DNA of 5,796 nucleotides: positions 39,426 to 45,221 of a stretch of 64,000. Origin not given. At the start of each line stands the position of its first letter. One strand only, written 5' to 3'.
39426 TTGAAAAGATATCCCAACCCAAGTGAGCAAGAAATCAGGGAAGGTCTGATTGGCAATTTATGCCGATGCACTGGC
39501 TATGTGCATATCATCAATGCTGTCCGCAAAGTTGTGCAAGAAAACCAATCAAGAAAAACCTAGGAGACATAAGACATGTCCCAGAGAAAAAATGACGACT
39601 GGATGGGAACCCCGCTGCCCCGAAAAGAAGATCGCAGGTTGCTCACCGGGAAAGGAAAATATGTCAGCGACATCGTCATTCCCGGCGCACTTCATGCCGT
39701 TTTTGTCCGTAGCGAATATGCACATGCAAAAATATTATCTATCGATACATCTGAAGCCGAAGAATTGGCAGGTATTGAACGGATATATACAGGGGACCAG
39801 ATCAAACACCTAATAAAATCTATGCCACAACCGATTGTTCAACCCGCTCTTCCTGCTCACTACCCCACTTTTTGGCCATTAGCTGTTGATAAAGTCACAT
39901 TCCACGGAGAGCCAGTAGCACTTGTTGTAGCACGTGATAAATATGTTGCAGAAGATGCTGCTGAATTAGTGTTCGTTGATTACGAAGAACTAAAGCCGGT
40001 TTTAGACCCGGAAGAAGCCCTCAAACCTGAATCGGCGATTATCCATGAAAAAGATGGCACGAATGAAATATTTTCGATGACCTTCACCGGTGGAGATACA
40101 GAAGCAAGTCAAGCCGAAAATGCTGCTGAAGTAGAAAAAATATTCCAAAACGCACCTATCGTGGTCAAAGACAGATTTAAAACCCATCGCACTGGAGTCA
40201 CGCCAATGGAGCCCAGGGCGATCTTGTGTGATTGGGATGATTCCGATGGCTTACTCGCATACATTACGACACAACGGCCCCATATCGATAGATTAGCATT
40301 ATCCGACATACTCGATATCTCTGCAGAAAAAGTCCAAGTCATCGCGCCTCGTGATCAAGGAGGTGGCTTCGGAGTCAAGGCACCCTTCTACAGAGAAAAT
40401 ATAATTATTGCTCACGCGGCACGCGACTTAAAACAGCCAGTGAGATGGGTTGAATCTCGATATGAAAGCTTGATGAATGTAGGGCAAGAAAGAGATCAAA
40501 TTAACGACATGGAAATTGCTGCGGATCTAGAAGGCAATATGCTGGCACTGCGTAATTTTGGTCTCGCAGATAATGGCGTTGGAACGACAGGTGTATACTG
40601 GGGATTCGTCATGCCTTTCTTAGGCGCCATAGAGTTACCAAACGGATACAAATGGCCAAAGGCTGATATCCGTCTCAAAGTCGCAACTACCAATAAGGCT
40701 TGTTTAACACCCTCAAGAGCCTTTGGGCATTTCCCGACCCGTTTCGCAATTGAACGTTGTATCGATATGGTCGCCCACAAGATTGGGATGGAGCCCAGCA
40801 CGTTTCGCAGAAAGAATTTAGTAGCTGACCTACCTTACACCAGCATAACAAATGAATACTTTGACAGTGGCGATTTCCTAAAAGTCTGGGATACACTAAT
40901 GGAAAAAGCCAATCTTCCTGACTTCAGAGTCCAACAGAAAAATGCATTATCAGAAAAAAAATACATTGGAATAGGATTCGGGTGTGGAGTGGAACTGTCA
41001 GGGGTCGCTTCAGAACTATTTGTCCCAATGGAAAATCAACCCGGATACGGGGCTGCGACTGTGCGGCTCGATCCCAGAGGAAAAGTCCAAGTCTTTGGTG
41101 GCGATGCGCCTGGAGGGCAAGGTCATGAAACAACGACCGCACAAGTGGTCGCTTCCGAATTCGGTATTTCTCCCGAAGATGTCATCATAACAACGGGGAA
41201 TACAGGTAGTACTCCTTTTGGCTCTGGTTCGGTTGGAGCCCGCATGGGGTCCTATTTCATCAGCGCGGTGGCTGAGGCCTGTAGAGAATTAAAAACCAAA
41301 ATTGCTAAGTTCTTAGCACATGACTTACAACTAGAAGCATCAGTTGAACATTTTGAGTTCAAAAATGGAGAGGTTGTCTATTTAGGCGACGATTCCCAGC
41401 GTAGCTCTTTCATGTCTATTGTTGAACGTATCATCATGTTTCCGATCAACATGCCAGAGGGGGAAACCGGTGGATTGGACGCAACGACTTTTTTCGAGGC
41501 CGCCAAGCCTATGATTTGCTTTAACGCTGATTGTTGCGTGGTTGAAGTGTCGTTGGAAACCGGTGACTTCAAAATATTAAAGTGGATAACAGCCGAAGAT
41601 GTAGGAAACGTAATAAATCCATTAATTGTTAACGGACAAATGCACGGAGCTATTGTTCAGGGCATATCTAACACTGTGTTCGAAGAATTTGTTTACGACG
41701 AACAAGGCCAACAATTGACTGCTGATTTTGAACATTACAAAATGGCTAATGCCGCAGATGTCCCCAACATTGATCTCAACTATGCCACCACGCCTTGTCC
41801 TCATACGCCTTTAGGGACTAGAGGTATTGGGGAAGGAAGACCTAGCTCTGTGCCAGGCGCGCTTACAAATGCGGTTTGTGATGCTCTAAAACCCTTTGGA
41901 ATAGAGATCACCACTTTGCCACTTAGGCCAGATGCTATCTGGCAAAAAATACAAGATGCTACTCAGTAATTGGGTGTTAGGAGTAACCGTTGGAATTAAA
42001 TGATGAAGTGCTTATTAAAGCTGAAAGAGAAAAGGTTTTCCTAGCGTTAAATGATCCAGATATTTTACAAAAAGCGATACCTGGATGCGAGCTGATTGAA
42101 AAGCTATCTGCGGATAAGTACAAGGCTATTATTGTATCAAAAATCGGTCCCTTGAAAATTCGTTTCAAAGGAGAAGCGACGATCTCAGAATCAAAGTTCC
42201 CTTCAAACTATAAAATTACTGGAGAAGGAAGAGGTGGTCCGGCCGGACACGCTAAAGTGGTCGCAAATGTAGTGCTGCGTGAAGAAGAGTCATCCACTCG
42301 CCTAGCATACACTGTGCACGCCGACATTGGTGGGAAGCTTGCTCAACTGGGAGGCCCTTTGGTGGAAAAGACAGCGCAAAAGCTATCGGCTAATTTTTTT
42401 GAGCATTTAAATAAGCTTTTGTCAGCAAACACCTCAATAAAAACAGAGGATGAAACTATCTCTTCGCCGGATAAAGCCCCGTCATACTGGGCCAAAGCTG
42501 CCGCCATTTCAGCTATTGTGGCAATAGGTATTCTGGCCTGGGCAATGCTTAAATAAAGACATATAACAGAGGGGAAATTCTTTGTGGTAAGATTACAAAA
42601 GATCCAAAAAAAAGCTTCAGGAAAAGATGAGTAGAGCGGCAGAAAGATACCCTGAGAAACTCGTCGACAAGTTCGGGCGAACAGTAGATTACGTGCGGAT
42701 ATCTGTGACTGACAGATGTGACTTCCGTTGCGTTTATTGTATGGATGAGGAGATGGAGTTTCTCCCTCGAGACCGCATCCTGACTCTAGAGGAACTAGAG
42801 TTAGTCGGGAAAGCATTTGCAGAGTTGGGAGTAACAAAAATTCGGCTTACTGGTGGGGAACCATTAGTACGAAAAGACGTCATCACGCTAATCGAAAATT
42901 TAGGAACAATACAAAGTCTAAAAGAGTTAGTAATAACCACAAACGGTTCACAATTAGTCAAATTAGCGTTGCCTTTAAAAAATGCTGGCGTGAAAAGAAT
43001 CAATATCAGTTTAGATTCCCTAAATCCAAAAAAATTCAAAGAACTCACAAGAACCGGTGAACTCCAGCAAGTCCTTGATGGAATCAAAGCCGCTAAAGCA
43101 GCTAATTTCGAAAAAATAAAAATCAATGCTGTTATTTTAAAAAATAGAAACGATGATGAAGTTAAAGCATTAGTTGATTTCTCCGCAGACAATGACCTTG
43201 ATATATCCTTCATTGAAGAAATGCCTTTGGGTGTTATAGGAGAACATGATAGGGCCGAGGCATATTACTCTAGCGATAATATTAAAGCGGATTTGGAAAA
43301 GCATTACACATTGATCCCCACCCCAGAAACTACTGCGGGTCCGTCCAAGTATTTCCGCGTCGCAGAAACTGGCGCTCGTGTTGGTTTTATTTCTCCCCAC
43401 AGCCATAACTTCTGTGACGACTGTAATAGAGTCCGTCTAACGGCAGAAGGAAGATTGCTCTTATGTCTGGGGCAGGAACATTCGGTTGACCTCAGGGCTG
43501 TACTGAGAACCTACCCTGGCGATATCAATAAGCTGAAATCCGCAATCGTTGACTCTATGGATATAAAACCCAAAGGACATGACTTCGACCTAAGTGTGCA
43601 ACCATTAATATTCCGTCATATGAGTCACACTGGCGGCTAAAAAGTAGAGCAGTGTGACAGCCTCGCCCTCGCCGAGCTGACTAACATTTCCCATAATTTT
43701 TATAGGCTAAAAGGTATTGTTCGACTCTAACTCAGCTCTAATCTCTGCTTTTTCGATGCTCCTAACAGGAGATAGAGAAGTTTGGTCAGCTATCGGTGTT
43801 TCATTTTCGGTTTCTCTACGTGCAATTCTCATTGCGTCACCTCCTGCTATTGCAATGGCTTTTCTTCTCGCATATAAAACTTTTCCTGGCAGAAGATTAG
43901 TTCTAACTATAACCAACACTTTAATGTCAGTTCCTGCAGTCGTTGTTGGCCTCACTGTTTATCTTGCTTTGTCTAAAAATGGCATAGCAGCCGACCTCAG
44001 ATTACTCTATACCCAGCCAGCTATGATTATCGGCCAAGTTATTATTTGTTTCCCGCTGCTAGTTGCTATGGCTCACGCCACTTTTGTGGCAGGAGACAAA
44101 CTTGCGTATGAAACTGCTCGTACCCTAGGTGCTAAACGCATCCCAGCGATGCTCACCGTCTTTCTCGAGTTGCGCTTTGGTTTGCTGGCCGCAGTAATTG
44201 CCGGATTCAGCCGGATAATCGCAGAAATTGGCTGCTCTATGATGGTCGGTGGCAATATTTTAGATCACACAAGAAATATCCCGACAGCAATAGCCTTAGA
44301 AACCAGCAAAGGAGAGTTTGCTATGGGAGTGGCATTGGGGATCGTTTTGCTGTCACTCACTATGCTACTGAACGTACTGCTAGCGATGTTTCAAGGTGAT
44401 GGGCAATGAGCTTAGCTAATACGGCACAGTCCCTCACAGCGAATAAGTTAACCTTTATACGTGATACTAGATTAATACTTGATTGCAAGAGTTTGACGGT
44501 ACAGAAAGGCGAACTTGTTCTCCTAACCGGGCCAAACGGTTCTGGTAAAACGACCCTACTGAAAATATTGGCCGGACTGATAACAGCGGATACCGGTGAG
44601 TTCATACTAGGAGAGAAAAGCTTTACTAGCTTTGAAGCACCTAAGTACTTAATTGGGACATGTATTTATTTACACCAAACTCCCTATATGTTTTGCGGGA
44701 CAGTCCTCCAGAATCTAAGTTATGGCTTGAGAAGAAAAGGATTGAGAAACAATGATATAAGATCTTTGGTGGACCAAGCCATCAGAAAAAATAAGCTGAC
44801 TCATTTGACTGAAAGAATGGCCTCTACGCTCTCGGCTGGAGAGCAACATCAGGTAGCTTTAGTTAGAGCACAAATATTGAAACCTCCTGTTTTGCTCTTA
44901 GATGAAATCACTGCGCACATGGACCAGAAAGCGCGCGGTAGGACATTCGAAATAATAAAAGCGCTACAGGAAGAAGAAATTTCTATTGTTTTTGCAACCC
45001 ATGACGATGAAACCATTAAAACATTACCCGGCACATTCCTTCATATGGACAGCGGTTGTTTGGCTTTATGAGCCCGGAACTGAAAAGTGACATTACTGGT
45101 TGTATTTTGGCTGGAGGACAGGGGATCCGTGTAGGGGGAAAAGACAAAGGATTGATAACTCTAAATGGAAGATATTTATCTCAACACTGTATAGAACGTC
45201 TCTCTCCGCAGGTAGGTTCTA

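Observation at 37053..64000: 27-kb alcohol-to-acid superlocus combining PQQ, tungsten and molybdenum chemistry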

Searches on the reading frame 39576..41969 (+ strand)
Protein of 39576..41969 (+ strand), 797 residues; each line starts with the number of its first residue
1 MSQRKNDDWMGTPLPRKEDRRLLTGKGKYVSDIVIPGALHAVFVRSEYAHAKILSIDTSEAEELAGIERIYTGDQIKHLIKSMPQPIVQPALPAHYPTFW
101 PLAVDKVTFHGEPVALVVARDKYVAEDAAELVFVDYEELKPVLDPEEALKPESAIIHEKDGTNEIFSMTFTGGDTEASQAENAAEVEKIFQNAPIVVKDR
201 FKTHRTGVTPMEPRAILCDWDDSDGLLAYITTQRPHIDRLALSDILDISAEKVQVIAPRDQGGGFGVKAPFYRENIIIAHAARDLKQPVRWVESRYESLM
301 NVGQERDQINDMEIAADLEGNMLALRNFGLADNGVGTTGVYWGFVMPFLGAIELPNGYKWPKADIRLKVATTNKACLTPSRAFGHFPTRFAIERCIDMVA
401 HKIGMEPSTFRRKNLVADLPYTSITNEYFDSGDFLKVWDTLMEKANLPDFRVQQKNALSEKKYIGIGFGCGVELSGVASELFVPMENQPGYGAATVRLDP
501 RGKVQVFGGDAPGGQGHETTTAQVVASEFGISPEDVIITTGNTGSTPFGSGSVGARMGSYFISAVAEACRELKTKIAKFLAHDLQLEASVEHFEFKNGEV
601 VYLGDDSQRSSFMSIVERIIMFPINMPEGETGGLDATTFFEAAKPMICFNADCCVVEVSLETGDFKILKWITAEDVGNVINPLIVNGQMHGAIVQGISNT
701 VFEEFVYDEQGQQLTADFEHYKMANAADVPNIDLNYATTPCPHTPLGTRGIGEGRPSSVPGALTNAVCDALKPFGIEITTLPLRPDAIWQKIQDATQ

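Call 3: search_protein_families(library=pfam, proteins=[window:39576-41969:+])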
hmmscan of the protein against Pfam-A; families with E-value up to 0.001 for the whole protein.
window:39576-41969:+ (797 aa): 3 families
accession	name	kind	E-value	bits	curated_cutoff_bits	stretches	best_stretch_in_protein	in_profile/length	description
PF20256.3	MoCoBD_2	-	8.1e-67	226.1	27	1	441-730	2-283/283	Molybdopterin cofactor-binding domain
PF02738.23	MoCoBD_1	-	1.7e-56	191.5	27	1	183-415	15-244/244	Molybdopterin cofactor-binding domain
PF01315.27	Ald_Xan_dh_C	-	2.5e-28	99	31.3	1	24-140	1-110/110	Aldehyde oxidase and xanthine dehydrogenase, a/b hammerhead domain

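Call 6: search_protein_families(library=ncbifam, proteins=[window:39576-41969:+])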
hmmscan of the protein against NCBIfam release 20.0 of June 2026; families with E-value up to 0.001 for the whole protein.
window:39576-41969:+ (797 aa): 13 families
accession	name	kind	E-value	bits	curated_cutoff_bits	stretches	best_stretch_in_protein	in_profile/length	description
NF041018.1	glyceraldDH_alpha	equivalog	3.9e-148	495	790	1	10-789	3-741/741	glyceraldehyde dehydrogenase subunit alpha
NF040766.1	CODH_aero_grp5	exception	3.2e-141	472.1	950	1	9-790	4-783/785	aerobic carbon-monoxide dehydrogenase large subunit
TIGR02416.1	CO_dehy_Mo_lg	equivalog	1.3e-136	456.8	991.15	1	18-790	1-769/770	aerobic carbon-monoxide dehydrogenase large subunit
TIGR03194.1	4hydrxCoA_A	equivalog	8.1e-96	322.1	994.55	1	22-790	9-744/746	4-hydroxybenzoyl-CoA reductase subunit alpha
NF043082.1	XdhA_XDHase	equivalog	5.4e-93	312.5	780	1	11-795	2-755/758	xanthine dehydrogenase subunit XdhA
NF007426.0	PRK09970.1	equivalog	1.8e-88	297.5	916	1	9-794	5-757/761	xanthine dehydrogenase molybdenum-binding subunit XdhA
TIGR03196.1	pucD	equivalog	1.4e-76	258.4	783.65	1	11-787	4-753/763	xanthine dehydrogenase subunit D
NF045668.1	pterin_aldehy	equivalog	1.6e-65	221.8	1100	1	4-792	169-904/905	molybdopterin-dependent aldehyde oxidoreductase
TIGR03311.1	Se_dep_XDH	equivalog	7e-62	209.6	830.45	2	7-579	159-681/848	selenium-dependent xanthine dehydrogenase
TIGR02965.1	xanthine_xdhB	equivalog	1e-59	202.5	849.5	1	20-732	11-688/758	xanthine dehydrogenase molybdopterin binding subunit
NF041671.1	peri_hyde_PaoC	equivalog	8.6e-53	179.8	1180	1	10-792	18-731/735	aldehyde oxidoreductase molybdenum-binding subunit PaoC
TIGR03313.1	Se_sel_red_Mo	hypoth_equivalog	1.8e-42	145.1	1101.9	3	494-771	663-931/951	molybdopterin-dependent oxidoreductase Mo/Fe-S-binding subunit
TIGR02969.1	mam_aldehyde_ox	subfamily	8e-41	139.5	1912.3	1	3-777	569-1289/1330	aldehyde oxidase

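Call 78: search_solved_structures(query=window:39576-41969:+, max_evalue=1e-30)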
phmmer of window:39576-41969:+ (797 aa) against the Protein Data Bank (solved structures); distinct sequences matched with E-value up to 1e-30: 16.
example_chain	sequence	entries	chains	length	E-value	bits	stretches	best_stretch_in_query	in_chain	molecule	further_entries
8uem_A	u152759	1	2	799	3.5e-126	425.4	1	15-794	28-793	Carbon monoxide dehydrogenase (Large chain), CoxL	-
1t3q_B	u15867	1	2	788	4.8e-121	408.4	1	10-794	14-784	quinoline 2-oxidoreductase large subunit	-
7dqx_A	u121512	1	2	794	1.1e-111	377.5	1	7-794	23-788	6-hydroxypseudooxynicotine dehydrogenase complex subunit gamma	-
1ffu_B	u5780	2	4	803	2.3e-105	356.5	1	10-794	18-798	CUTL, MOLYBDOPROTEIN OF CARBON MONOXIDE DEHYDROGENASE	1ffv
1zxi_B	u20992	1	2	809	2.5e-105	356.4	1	9-772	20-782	Carbon monoxide dehydrogenase large chain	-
1n5w_B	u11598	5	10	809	3.5e-105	355.9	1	9-772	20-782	Carbon monoxide dehydrogenase large chain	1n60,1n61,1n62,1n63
4zoh_A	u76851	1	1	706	1.3e-81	277.9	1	9-782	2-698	Putative oxidoreductase molybdopterin-binding subunit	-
1rm6_A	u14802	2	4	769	1.1e-60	208.8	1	13-791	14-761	4-hydroxybenzoyl-CoA reductase alpha subunit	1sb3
1sij_A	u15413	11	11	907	2.7e-39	138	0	11-572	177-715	Aldehyde oxidoreductase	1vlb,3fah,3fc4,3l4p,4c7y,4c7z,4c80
1dgj_A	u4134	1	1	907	6.2e-35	123.6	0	11-572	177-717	ALDEHYDE OXIDOREDUCTASE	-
28mb_A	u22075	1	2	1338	1.3e-34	122.6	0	7-578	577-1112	Aldehyde oxidase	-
4uhw_A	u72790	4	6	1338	1.3e-34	122.6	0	7-578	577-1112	ALDEHYDE OXIDASE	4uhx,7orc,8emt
7opn_A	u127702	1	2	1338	1.8e-34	122.1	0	7-578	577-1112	Aldehyde oxidase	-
5epg_A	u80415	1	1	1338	2.6e-34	121.5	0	7-578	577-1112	Aldehyde oxidase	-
6q6q_A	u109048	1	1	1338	7.9e-34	119.9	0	7-578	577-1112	Aldehyde oxidase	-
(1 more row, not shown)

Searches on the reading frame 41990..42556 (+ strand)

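Call 3: search_protein_families(library=pfam, proteins=[window:41990-42556:+])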
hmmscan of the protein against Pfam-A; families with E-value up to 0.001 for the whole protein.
window:41990-42556:+ (188 aa): 1 family
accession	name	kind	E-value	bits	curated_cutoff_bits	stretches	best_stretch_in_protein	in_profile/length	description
PF06240.19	COXG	-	3.8e-29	101.6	22.2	1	8-143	4-138/140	Carbon monoxide dehydrogenase subunit G (CoxG)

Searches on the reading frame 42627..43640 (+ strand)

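Call 3: search_protein_families(library=pfam, proteins=[window:42627-43640:+])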
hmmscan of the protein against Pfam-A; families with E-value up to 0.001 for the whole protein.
window:42627-43640:+ (337 aa): 3 families
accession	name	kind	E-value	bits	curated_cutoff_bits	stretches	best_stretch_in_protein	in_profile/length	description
PF06463.18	Mob_synth_C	-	9.6e-37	126.2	37.4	1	192-319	2-127/128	Molybdenum Cofactor Synthesis C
PF04055.27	Radical_SAM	-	2.4e-34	119.4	29.5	1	25-185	1-165/166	Radical SAM superfamily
PF13353.11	Fer4_12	-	1.2e-06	29.3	22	1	29-131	13-115/137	4Fe-4S single cluster domain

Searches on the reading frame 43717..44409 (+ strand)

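Call 3: search_protein_families(library=pfam, proteins=[window:43717-44409:+])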
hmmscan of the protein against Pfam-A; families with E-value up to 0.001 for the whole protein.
window:43717-44409:+ (230 aa): 0 families

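Call 6: search_protein_families(library=ncbifam, proteins=[window:43717-44409:+])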
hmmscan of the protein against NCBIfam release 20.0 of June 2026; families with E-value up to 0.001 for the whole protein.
window:43717-44409:+ (230 aa): 17 families
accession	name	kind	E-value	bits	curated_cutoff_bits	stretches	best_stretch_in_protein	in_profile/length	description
NF038017.1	ABC_perm1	subfamily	6.2e-57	192.5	100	1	29-212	1-184/184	ABC transporter permease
NF041773.1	tung_perm_TupB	equivalog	1e-46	159.6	320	1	8-223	8-223/230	tungstate ABC transporter permease TupB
TIGR01581.1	Mo_ABC_porter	hypoth_equivalog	2.1e-25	89.5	210.3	1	10-218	8-222/225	ABC transporter permease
TIGR02141.1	modB_ABC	equivalog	9.3e-25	87.5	182.6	1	28-220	2-202/208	molybdate ABC transporter permease subunit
TIGR00969.1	3a0106s02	subfamily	3.3e-23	82.5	240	1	17-226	54-270/272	sulfate ABC transporter permease subunit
NF006939.0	PRK09421.1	equivalog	1.3e-21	77.1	262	1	21-219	7-212/230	molybdate ABC transporter permease subunit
TIGR02140.1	permease_CysW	equivalog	1.7e-16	60.5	329.1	1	18-220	41-250/261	sulfate ABC transporter permease subunit CysW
TIGR02139.1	permease_CysT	equivalog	8.6e-16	58.3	246.1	1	10-226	37-259/265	sulfate ABC transporter permease subunit CysT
NF040839.1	tungstate_WtpB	equivalog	8.3e-14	51.8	340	1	18-178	38-204/251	tungstate ABC transporter permease WtpB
TIGR03262.1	PhnU2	equivalog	2e-12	46.6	593.25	1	18-218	48-249/546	putative 2-aminoethylphosphonate ABC transporter permease subunit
NF008620.0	PRK11602.1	equivalog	2e-11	43.6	442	1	19-221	59-267/291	sulfate/thiosulfate ABC transporter permease CysW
NF008208.0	PRK10971.1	equivalog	1.3e-10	41.2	415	1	25-226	59-267/277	sulfate/thiosulfate ABC transporter permease CysT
NF011624.0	PRK15050.1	equivalog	3.1e-05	23.2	247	1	10-215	60-275/297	2-aminoethylphosphonate ABC transporter permease subunit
NF007044.0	PRK09497.1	equivalog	4.3e-05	23.1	348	1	66-222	111-268/285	spermidine/putrescine ABC transporter permease PotB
TIGR03226.1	PhnU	equivalog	0.00011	21.8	283.45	1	20-216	87-292/311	2-aminoethylphosphonate ABC transporter permease subunit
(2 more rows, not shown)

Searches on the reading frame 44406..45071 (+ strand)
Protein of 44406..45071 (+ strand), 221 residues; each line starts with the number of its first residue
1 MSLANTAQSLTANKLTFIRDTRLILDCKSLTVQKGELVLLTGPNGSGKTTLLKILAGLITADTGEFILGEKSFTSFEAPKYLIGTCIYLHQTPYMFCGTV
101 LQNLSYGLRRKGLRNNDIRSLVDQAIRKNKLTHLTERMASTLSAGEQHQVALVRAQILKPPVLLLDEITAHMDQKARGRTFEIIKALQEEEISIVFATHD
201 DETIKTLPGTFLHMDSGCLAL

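Call 3: search_protein_families(library=pfam, proteins=[window:44406-45071:+])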
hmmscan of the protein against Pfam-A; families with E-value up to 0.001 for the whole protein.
window:44406-45071:+ (221 aa): 15 families
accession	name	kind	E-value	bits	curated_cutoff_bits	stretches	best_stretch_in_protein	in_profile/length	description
PF00005.33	ABC_tran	-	1.8e-24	87.3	25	1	29-170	5-137/137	ABC transporter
PF13304.12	AAA_21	-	4.9e-13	50.2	27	2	97-204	182-303/304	AAA domain, putative AbiEii toxin, Type IV TA system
PF02463.25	SMC_N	-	1.4e-08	34.9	40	1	110-205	115-203/220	RecF/RecN/SMC N terminal domain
PF03215.21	Rad17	-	2.2e-06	28.2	23.8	1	18-66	28-76/186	Rad17 P-loop domain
PF13191.12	AAA_16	-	2.7e-06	28.4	32.6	1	33-189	20-157/167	AAA ATPase domain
PF00004.35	AAA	-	1.2e-05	26.2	21.2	1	38-183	1-87/131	ATPase family associated with various cellular activities (AAA)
PF13401.12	AAA_22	-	1.5e-05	25.8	27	1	36-195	6-119/130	AAA domain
PF13555.12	AAA_29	-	6.6e-05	23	27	1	29-61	16-48/61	P-loop containing region of AAA domain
PF13476.12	AAA_23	-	0.00011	23.3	27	1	36-66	20-50/201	AAA domain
PF00437.27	T2SSE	-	0.00017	20.8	24.9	1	27-67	134-174/370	Type II/IV secretion system protein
PF01695.23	IstB_IS21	-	0.00018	21.5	24.1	0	136-197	129-191/238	IstB-like ATP binding protein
PF25199.1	nSTAND_NTPase5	-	0.00025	21.3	34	0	29-56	35-62/145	Novel STAND NTPase 5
PF13604.12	AAA_30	-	0.00025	21.3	27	0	31-66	14-49/191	AAA domain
PF07728.20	AAA_5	-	0.0003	21.2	22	0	38-74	2-38/139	AAA domain (dynein-related subfamily)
PF03266.21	NTPase_1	-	0.00032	21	23.9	0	38-56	2-20/168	NTPase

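Call 6: search_protein_families(library=ncbifam, proteins=[window:44406-45071:+])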
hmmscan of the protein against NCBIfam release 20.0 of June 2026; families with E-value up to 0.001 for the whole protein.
window:44406-45071:+ (221 aa): 191 families (the best 25 are shown)
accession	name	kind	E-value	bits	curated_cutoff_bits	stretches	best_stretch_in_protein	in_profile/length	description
NF007601.2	PRK10247.1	equivalog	3.4e-38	131.2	292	1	10-205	2-196/204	iron efflux ABC transporter ATP-binding subunit FetA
NF006987.0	PRK09452.1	equivalog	4.5e-37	127.6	482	1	16-217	24-224/378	spermidine/putrescine ABC transporter ATP-binding protein PotA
NF043075.1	MMSYN1_0197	equivalog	1.9e-34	119.1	550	1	20-218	13-210/341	spermidine/putrescine ABC transporter ATP-binding protein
TIGR02857.1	CydD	equivalog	7.5e-34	117.6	435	1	7-207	319-523/529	thiol reductant ABC exporter subunit CydD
TIGR03258.1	PhnT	equivalog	1e-33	116.9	499.15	1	10-219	9-218/359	2-aminoethylphosphonate ABC transport system ATP-binding subunit PhnT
NF040840.2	tungstate_WtpC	equivalog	3.8e-33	115.2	440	1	29-204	20-194/347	tungstate ABC transporter ATP-binding protein WtpC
TIGR03265.1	PhnT2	equivalog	9.5e-33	113.9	457.7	1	24-217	19-211/353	putative 2-aminoethylphosphonate ABC transporter ATP-binding protein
TIGR03608.1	L_ocin_972_ABC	subfamily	2.5e-32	112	254.85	1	20-205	9-198/206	putative bacteriocin export ABC transporter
TIGR01187.1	potA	subfamily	6.3e-32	110.9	355.6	1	40-217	1-177/325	polyamine ABC transporter ATP-binding protein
TIGR01166.1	cbiO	subfamily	7.8e-32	110.3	211.8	1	24-201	7-187/190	cobalt ABC transporter, ATP-binding protein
TIGR02673.1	FtsE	equivalog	1.8e-30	106.2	264.85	1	23-217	16-213/214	cell division ATP-binding protein FtsE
NF010068.0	PRK13548.1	equivalog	2.4e-30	105.5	261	1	8-200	4-202/261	heme ABC transporter ATP-binding protein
TIGR00968.1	3a0106s01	subfamily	2.7e-30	105.6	342.75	1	25-212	16-202/237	sulfate ABC transporter ATP-binding protein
TIGR01189.1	ccmA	equivalog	9.4e-30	103.8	131.6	1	10-204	1-190/198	heme ABC exporter ATP-binding protein CcmA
TIGR03864.1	PQQ_ABC_ATP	hypoth_equivalog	1.1e-29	103.6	302.25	1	10-202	2-194/236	ABC transporter, ATP-binding subunit, PQQ-dependent alcohol dehydrogenase system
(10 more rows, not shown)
